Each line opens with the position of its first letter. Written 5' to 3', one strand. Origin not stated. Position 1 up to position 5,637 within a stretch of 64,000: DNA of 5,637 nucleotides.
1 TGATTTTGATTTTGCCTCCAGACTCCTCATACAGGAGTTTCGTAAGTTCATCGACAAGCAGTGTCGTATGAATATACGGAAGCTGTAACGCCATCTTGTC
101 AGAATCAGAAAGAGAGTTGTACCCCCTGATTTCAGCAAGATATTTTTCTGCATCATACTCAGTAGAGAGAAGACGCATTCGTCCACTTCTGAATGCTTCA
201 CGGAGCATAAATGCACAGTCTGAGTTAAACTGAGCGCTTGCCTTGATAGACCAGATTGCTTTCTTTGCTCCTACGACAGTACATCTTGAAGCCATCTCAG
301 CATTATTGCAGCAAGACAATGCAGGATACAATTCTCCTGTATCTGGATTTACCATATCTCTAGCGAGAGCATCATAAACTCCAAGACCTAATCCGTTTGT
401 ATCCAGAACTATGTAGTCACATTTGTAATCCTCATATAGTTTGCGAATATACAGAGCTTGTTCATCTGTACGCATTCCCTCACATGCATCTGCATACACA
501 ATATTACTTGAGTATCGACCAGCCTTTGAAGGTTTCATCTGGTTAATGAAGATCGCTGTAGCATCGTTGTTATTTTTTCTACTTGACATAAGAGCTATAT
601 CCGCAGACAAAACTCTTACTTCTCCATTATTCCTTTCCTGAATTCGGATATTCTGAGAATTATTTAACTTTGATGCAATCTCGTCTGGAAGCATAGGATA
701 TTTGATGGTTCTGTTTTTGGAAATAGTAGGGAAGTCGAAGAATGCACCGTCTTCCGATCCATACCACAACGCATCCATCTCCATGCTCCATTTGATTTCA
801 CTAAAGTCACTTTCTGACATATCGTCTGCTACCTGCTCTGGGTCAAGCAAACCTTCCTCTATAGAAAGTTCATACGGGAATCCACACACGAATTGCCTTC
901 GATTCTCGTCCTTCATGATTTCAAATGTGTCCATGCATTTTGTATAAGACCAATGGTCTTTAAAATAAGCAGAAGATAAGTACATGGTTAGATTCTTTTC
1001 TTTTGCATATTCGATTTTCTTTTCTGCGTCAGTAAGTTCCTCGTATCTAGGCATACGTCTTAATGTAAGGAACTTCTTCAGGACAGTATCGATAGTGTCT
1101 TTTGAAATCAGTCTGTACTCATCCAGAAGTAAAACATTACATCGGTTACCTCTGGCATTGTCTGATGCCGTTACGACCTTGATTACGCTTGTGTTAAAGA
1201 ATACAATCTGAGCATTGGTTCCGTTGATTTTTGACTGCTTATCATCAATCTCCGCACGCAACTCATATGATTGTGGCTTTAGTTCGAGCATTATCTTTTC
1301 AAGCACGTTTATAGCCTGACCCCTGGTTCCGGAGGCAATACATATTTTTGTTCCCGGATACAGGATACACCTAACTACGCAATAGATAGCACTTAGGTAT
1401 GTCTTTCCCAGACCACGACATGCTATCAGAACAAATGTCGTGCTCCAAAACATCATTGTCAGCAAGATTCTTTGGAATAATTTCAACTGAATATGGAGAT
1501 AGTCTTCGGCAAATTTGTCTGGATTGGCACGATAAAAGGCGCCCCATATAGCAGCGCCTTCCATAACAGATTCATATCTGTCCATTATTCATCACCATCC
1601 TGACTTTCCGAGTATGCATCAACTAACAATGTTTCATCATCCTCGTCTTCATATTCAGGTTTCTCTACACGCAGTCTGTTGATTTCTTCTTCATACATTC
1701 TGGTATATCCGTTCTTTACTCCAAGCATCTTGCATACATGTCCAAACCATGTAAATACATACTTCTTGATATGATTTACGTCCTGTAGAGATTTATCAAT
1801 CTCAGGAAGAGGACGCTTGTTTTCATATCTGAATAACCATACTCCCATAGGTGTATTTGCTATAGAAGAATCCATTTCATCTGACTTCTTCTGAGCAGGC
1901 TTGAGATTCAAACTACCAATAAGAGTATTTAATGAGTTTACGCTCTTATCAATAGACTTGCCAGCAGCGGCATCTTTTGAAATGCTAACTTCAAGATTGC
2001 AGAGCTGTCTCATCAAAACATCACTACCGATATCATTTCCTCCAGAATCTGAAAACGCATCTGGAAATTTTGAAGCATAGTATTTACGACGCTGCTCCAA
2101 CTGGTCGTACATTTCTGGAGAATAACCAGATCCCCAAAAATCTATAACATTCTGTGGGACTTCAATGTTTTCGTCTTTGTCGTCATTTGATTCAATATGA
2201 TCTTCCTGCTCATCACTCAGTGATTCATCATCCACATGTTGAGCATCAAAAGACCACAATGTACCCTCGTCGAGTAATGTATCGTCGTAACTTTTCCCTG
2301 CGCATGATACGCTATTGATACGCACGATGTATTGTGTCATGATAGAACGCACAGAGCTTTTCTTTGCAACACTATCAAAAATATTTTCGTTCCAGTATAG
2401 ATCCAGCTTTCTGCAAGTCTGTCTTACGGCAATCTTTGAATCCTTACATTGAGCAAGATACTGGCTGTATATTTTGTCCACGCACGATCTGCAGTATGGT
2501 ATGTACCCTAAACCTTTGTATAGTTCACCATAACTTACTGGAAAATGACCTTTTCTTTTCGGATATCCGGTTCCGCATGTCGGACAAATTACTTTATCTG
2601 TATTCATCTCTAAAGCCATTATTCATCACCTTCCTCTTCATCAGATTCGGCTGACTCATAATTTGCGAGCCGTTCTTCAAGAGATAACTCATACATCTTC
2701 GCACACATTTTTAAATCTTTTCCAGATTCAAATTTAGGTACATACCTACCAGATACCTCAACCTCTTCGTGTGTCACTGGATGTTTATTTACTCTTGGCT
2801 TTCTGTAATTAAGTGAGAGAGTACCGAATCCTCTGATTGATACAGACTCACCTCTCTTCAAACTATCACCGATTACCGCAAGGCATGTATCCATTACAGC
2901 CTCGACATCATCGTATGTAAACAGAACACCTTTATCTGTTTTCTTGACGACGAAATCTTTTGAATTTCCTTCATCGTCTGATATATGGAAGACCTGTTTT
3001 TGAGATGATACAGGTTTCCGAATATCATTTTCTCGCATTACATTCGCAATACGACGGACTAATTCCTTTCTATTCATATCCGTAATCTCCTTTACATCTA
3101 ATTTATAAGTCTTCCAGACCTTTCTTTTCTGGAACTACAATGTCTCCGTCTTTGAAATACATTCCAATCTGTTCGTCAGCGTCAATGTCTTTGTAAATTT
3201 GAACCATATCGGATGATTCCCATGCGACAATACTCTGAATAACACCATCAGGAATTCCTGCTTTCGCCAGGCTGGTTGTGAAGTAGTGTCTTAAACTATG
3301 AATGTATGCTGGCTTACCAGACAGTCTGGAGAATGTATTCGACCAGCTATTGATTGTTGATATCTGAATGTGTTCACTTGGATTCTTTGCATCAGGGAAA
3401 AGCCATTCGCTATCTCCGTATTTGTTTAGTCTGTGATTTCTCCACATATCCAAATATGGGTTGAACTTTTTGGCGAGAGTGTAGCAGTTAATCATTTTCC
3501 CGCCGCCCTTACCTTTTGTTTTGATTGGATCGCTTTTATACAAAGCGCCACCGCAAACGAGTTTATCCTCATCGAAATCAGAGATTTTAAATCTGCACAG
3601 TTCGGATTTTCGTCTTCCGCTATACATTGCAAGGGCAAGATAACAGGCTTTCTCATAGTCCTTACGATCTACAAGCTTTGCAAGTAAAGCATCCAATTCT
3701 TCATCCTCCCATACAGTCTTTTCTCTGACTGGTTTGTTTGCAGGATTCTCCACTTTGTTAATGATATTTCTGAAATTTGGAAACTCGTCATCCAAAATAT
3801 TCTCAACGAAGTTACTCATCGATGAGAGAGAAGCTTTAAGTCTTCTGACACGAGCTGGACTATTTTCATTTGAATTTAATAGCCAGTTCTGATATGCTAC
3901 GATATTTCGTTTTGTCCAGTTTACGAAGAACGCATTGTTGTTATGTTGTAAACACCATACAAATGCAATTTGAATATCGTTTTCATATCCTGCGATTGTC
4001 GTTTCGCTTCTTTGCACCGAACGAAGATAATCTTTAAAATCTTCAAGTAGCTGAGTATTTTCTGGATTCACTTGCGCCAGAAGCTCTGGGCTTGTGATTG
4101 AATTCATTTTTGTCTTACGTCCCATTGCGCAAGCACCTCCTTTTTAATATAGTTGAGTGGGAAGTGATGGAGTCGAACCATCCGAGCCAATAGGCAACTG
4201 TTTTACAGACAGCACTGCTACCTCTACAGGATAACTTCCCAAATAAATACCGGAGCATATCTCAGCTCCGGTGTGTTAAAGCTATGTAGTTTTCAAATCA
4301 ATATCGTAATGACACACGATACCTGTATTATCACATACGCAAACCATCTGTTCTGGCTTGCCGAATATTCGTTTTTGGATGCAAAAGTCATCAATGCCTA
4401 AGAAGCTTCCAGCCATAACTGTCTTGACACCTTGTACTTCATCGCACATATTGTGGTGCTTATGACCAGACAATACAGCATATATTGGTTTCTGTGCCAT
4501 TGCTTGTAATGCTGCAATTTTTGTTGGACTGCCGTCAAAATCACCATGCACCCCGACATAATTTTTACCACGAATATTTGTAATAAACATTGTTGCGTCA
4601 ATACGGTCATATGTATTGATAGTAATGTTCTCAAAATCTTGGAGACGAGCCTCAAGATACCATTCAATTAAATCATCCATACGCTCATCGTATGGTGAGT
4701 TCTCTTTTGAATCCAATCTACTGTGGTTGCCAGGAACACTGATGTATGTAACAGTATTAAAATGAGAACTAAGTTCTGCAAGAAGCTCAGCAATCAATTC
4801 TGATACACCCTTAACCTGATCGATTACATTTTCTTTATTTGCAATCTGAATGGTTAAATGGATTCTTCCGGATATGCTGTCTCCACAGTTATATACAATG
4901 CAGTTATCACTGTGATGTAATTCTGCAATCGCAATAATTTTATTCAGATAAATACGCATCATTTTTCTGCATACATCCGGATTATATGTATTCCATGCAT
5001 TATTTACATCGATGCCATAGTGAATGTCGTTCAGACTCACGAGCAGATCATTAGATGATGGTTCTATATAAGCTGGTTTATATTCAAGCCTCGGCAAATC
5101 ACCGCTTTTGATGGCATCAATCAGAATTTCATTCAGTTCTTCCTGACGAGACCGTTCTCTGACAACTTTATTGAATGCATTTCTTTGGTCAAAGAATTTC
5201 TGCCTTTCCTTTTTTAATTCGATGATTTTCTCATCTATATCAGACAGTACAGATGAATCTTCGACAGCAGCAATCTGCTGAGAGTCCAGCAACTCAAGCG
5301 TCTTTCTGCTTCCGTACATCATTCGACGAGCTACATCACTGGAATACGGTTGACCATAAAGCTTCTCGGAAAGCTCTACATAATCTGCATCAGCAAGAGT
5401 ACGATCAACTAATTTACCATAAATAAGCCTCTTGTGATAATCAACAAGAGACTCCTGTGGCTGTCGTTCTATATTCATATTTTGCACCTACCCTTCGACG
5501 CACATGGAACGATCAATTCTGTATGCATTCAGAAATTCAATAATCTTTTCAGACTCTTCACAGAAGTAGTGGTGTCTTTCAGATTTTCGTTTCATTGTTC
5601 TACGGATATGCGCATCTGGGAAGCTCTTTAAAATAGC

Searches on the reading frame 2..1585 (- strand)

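Call 35: search_protein_families(library=pfam, proteins=[window:2-1585:-], max_evalue=0.001)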
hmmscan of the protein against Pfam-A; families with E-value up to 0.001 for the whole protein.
window:2-1585:- (528 aa): 2 families
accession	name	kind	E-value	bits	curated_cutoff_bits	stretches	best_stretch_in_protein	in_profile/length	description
PF03354.21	TerL_ATPase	-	0.00017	21.8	23.7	1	49-179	22-153/178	Terminase large subunit, ATPase domain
PF17289.8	Terminase_6C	-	0.00094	19.6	22.6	0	338-489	9-127/155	Terminase RNaseH-like domain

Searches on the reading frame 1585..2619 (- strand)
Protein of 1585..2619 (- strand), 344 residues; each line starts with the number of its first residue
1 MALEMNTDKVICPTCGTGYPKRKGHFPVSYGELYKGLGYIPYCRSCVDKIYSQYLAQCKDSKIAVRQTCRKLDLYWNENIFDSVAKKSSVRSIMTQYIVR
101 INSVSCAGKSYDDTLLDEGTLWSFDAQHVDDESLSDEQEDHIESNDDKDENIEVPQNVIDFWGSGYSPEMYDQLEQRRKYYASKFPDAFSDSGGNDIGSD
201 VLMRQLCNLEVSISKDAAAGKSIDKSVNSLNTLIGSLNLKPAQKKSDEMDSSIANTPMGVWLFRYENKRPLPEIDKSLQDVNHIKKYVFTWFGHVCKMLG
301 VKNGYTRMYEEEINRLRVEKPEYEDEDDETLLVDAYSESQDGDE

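Call 33: search_protein_families(library=pfam, alignment_id=A1, max_evalue=0.001)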
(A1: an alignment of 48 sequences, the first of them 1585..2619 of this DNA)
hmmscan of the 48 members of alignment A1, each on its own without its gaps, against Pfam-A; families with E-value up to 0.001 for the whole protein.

A. member 1, window:1585-2619:- (344 aa): 0 families

B. families by the number of members that match (of 48 scanned): 50 families (the first 25 are shown)
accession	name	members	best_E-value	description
PF00589.27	Phage_integrase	2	3.1e-19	Phage integrase family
PF00149.33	Metallophos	2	2.5e-11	Calcineurin-like phosphoesterase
PF12850.12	Metallophos_2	2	0.0001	Calcineurin-like phosphoesterase superfamily domain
PF00266.25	Aminotran_5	1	1.4e-69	Aminotransferase class-V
PF02540.23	NAD_synthase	1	9e-56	NAD synthase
PF04095.22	NAPRTase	1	1e-27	Nicotinate phosphoribosyltransferase (NAPRTase) family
PF00857.26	Isochorismatase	1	3.5e-26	Isochorismatase domain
PF17338.8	GP88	1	3.2e-25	Gene product 88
PF12705.13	PDDEXK_1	1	6.1e-25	PD-(D/E)XK nuclease superfamily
PF00899.27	ThiF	1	1.9e-24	ThiF family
PF02452.23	PemK_toxin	1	5.9e-23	PemK-like, MazF-like toxin of type II toxin-antitoxin system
PF01693.22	Cauli_VI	1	2.7e-21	Ribonuclease H1 N-terminal domain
PF00078.32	RVT_1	1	2.9e-20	Reverse transcriptase (RNA-dependent DNA polymerase)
PF00216.26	Bac_DNA_binding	1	3.8e-19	Bacterial DNA-binding protein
PF04404.17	ERF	1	3.7e-15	ERF superfamily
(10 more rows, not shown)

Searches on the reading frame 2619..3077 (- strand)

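Call 75: search_protein_families(library=pfam, proteins=[window:2619-3077:-], max_evalue=0.0001)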
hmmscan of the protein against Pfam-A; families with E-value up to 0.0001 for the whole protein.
window:2619-3077:- (152 aa): 2 families
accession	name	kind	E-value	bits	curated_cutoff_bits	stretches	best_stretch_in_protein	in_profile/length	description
PF00216.26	Bac_DNA_binding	-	3.8e-19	69.2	22.4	1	53-123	16-86/90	Bacterial DNA-binding protein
PF18291.6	HU-HIG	-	2.1e-05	25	26.2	1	44-106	38-101/125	HU domain fused to wHTH, Ig, or Glycine-rich motif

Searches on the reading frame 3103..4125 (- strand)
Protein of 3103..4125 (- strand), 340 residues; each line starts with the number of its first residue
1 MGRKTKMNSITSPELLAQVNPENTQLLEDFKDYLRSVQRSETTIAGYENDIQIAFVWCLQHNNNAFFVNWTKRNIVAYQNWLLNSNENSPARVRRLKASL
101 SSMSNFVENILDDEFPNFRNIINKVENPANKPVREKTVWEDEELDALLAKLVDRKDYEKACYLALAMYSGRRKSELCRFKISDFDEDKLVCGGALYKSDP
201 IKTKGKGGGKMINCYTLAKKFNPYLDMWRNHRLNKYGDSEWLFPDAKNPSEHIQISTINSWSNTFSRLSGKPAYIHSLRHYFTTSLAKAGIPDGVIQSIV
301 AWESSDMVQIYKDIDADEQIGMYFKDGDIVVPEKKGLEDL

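Call 35: search_protein_families(library=pfam, proteins=[window:3103-4125:-], max_evalue=0.001)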
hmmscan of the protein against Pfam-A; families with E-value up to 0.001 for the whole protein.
window:3103-4125:- (340 aa): 2 families
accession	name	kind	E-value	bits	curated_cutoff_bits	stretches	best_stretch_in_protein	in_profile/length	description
PF00589.27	Phage_integrase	-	3.1e-19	69.8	27.1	1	141-315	5-169/172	Phage integrase family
PF13495.12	Phage_int_SAM_4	-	1.1e-06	29.4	27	1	26-115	1-83/85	Phage integrase, N-terminal SAM-like domain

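Call 52: search_protein_families(library=ncbifam, proteins=[window:3103-4125:-], max_evalue=0.001)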
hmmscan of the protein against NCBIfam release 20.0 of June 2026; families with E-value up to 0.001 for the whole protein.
window:3103-4125:- (340 aa): 9 families
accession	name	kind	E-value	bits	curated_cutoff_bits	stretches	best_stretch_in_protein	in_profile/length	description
NF040815.2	recomb_XerA_Arch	equivalog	8.4e-18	64.9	220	1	28-319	1-259/263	site-specific tyrosine recombinase/integron integrase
TIGR02224.1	recomb_XerC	equivalog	9.9e-14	51.4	335.15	1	29-323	2-286/295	tyrosine recombinase XerC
TIGR02225.1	recomb_XerD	equivalog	1.2e-13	51.1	329.6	1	29-317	2-277/290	site-specific tyrosine recombinase XerD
NF001399.0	PRK00283.1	subfamily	4.8e-09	35.9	279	1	24-316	6-285/300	tyrosine recombinase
NF003462.0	PRK05084.1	equivalog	9.4e-09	34.4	267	1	160-319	198-349/360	tyrosine recombinase XerS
TIGR02249.1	integrase_gron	subfamily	1.7e-08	34.2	265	1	26-188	1-147/315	integron integrase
NF007370.0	PRK09870.1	subfamily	4.8e-07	29.6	221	1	141-302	15-167/200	tyrosine-type DNA invertase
NF002331.0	PRK01287.1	subfamily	2.6e-05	23.3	371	1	23-314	26-312/365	site-specific tyrosine recombinase XerC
NF040693.1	recomb_GmtY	equivalog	0.0003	20.1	340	0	276-316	394-434/441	gamma-mobile-trio recombinase GmtY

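Call 53: search_protein_families(library=phrogs, proteins=[window:3103-4125:-], max_evalue=0.00001)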
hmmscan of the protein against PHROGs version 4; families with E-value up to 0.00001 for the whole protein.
window:3103-4125:- (340 aa): 3 families
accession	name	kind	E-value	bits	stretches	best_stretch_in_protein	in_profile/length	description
phrog_1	-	integration and excision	1.1e-39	138.2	1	24-319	167-440/611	integrase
phrog_216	-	integration and excision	4.8e-19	69.6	1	117-319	40-229/301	integrase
phrog_36816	-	unknown function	1.3e-14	55.6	1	19-183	14-175/182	-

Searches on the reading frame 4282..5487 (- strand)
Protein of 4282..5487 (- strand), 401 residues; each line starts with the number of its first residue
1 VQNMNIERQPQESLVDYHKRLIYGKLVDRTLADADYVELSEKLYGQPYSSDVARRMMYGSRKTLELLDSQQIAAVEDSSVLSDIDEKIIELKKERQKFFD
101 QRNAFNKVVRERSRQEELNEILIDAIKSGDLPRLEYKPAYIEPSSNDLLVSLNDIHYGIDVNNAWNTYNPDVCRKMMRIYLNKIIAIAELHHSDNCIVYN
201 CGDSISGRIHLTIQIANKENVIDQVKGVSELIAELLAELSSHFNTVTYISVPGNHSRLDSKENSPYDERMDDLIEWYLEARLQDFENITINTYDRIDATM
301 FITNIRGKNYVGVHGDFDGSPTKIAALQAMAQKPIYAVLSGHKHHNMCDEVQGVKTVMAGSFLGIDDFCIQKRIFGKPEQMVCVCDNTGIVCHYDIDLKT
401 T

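Call 35: search_protein_families(library=pfam, proteins=[window:4282-5487:-], max_evalue=0.001)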
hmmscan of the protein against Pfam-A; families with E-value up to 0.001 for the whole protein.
window:4282-5487:- (401 aa): 1 family
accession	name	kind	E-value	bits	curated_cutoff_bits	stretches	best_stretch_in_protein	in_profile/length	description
PF12850.12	Metallophos_2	-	0.0001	22.8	27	1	243-362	49-135/154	Calcineurin-like phosphoesterase superfamily domain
